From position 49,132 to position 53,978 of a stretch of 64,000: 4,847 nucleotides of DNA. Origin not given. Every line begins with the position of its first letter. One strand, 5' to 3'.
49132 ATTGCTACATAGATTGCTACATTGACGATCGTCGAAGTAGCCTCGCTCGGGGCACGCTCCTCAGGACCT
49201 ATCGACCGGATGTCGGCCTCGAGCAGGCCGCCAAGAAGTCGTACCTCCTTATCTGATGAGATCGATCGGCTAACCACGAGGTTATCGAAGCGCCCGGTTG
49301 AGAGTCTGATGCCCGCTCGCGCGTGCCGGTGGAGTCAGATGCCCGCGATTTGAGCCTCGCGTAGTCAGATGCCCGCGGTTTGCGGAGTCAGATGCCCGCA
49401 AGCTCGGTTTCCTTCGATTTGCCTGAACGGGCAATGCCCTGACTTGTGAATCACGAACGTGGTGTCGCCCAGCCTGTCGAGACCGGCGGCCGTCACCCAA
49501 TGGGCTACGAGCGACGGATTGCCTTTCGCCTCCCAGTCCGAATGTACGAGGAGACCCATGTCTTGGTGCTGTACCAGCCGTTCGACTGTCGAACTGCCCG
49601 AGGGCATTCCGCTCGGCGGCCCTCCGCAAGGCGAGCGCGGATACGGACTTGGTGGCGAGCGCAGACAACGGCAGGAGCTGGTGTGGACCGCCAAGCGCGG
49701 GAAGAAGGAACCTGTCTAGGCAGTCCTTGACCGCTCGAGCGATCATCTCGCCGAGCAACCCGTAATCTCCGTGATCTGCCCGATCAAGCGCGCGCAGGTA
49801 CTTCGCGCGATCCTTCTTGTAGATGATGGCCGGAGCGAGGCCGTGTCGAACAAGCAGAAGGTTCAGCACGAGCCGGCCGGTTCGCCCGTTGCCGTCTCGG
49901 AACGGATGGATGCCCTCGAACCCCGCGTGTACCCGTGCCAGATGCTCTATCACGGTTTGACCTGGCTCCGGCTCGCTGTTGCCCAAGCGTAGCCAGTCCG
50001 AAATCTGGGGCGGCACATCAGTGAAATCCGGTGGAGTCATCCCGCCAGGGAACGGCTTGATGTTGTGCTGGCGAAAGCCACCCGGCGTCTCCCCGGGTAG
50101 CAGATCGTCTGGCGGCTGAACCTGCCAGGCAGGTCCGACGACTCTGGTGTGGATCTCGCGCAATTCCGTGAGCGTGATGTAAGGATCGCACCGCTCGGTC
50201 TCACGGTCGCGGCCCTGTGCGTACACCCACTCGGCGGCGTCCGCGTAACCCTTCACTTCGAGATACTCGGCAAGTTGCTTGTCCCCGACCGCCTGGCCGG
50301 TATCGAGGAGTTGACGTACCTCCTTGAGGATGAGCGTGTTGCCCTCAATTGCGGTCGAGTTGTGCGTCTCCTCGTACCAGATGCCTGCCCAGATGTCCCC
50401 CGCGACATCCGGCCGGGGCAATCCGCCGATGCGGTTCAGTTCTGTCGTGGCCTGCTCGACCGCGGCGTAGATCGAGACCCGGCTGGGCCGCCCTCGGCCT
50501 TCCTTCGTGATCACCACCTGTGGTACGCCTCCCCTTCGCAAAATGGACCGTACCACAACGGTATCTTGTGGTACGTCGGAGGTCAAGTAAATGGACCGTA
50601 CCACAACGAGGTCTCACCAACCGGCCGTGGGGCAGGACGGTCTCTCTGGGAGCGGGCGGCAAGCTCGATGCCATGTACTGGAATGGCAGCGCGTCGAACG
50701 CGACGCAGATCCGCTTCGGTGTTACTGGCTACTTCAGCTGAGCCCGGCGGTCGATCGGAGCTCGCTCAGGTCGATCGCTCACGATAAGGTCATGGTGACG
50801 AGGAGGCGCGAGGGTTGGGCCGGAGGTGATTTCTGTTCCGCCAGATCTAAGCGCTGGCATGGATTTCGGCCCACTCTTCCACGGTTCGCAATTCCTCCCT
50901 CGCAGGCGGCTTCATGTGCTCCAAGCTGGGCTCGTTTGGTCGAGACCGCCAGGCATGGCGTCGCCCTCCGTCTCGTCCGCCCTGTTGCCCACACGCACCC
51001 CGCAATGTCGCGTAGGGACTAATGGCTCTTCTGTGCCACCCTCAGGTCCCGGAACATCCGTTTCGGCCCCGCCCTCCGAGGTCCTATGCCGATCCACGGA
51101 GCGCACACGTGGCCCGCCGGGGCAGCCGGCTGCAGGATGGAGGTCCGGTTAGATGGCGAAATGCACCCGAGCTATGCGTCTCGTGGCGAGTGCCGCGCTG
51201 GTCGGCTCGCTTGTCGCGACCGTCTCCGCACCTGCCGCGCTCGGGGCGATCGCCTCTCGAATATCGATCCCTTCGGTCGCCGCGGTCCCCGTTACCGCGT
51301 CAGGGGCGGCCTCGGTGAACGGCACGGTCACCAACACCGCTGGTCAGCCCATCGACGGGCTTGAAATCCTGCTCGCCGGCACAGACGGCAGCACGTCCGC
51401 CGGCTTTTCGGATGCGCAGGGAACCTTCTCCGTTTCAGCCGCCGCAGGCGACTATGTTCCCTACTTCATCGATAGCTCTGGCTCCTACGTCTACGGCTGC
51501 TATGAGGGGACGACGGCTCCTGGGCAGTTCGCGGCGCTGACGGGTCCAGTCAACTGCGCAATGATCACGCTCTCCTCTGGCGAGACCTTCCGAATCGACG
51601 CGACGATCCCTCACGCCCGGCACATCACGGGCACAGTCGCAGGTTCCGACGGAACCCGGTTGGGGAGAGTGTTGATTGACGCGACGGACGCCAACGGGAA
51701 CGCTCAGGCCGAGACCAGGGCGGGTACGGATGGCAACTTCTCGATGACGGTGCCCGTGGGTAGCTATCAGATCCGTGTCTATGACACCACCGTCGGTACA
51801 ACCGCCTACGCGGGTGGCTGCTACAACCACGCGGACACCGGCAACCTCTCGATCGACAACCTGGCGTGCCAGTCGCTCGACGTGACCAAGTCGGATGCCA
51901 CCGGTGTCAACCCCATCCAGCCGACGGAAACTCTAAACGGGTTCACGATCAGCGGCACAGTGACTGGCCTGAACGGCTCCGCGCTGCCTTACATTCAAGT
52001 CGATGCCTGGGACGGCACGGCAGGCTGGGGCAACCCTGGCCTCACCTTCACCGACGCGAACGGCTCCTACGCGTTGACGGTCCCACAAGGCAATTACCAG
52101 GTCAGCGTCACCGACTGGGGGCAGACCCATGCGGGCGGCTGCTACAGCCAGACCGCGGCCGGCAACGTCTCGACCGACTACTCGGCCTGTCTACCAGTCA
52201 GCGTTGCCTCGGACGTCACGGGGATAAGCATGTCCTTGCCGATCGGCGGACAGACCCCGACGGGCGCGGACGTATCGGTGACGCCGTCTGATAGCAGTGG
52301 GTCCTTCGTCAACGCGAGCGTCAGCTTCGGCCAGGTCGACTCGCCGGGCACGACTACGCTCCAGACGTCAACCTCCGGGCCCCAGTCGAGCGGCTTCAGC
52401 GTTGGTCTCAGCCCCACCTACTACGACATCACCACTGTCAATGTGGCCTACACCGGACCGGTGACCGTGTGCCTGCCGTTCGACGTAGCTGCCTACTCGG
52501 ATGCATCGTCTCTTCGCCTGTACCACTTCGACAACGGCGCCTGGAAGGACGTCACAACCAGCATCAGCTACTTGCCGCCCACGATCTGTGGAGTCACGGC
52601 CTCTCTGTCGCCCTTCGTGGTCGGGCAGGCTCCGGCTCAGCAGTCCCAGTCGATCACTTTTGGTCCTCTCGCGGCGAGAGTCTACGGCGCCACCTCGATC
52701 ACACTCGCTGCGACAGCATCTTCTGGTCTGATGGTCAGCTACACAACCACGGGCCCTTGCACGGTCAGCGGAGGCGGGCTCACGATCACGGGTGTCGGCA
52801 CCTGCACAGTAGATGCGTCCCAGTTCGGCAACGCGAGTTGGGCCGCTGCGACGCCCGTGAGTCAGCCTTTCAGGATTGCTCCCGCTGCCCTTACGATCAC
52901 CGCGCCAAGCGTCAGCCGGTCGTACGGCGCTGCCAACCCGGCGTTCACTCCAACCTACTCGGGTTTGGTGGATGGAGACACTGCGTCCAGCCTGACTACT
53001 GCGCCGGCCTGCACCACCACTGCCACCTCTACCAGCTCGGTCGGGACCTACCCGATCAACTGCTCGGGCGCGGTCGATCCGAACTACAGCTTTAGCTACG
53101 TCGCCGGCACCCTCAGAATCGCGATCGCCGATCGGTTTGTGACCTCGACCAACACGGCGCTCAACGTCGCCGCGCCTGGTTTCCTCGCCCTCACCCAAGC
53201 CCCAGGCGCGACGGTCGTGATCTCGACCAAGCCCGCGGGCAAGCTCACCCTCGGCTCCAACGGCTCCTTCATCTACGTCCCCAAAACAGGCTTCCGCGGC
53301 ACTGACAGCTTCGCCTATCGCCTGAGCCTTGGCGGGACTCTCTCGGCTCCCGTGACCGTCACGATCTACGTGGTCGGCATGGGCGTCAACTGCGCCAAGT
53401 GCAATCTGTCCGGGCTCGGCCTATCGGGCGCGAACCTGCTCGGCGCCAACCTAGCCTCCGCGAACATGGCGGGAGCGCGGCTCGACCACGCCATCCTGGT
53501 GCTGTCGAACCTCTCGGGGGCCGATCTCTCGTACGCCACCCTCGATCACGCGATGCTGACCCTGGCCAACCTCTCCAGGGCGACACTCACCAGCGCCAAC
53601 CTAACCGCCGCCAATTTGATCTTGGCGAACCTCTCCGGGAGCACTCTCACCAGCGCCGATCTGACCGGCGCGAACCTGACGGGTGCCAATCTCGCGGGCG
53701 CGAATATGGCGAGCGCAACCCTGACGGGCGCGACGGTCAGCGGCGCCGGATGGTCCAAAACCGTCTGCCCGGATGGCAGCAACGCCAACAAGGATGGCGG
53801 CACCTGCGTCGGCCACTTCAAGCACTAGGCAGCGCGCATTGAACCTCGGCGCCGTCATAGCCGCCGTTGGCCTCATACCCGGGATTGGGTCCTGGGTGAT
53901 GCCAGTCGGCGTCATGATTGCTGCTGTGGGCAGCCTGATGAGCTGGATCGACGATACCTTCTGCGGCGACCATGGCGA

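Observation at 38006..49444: Arrays of tRNA-anticodon-stem half-site copies flank both att junctions: an unusual recombination-site architecture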

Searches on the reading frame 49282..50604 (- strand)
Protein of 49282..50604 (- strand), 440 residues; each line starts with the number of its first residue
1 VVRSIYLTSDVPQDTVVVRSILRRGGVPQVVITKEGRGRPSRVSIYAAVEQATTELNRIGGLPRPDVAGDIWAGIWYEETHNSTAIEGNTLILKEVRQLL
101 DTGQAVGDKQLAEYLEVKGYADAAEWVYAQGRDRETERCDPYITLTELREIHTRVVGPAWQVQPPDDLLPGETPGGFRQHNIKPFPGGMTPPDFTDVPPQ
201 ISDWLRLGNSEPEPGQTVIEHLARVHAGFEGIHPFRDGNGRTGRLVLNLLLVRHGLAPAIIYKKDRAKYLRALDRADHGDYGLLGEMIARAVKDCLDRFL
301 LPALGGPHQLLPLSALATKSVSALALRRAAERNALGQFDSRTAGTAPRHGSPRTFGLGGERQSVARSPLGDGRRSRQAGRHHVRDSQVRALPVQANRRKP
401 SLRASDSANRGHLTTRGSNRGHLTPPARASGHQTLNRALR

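Call 7: search_protein_families(library=pfam, proteins=[window:49282-50604:-], max_evalue=0.01)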
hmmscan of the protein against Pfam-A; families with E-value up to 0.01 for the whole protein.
window:49282-50604:- (440 aa): 1 family
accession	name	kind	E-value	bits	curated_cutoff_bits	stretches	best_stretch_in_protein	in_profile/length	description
PF02661.23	Fic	-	3.4e-16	60.3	24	1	142-251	1-93/93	Fic/DOC family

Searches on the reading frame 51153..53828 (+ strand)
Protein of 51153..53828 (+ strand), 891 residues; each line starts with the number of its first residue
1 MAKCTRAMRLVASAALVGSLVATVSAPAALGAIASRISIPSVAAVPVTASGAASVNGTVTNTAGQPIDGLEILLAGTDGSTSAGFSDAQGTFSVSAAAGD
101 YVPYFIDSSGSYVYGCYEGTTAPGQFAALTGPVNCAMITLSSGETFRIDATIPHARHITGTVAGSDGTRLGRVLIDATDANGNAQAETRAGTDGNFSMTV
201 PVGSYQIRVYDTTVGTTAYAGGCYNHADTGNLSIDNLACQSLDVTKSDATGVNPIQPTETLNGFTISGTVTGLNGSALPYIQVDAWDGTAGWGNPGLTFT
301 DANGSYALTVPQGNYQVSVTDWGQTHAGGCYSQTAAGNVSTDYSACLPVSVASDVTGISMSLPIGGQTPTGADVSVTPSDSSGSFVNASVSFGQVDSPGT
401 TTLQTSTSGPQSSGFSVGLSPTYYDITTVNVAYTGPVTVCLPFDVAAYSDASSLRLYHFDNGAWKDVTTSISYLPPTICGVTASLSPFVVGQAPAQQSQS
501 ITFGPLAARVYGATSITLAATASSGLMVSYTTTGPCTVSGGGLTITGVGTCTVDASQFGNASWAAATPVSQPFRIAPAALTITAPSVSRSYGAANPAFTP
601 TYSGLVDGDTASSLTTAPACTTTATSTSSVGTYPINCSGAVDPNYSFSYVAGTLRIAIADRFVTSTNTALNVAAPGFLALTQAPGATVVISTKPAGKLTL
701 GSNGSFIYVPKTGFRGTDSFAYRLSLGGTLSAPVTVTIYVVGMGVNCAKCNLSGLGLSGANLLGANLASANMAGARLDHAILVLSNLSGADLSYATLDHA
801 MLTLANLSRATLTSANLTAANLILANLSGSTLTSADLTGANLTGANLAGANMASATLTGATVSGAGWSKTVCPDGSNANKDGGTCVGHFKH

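Call 7: search_protein_families(library=pfam, proteins=[window:51153-53828:+], max_evalue=0.01)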
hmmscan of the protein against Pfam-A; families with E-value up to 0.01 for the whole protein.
window:51153-53828:+ (891 aa): 10 families
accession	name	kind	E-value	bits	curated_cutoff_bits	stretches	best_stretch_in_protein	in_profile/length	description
PF18676.6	MBG_2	-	6.5e-23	81.6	25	1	580-654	1-71/72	MBG domain (YGX type)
PF00805.28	Pentapeptide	-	9.8e-23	79.8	20.2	3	825-864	1-40/40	Pentapeptide repeats (8 copies)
PF13620.12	CarboxypepD_reg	-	6.8e-14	52.4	32.3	3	265-323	1-58/82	Carboxypeptidase regulatory-like domain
PF13599.13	Pentapeptide_4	-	6.2e-09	36.2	38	2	804-860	20-76/78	Pentapeptide repeat region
PF17963.7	Big_9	-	5e-07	31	23.6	1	656-738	5-88/89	Bacterial Ig domain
PF13576.12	Pentapeptide_3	-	6.7e-07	29.9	27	0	826-861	11-48/48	Pentapeptide repeats (9 copies)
PF13715.12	CarbopepD_reg_2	-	1.2e-05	25.6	32.2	0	266-322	1-53/88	CarboxypepD_reg-like domain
PF07210.18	DUF1416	-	0.0005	20.4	23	0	152-211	16-74/97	Protein of unknown function (DUF1416)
PF17892.7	Cadherin_5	-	0.00066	19.9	26.5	1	689-739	46-96/98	Cadherin-like domain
PF23194.1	NOMO_5th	-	0.0017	19.2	27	0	172-210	20-57/89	NOMO fifth transthyretin-like domain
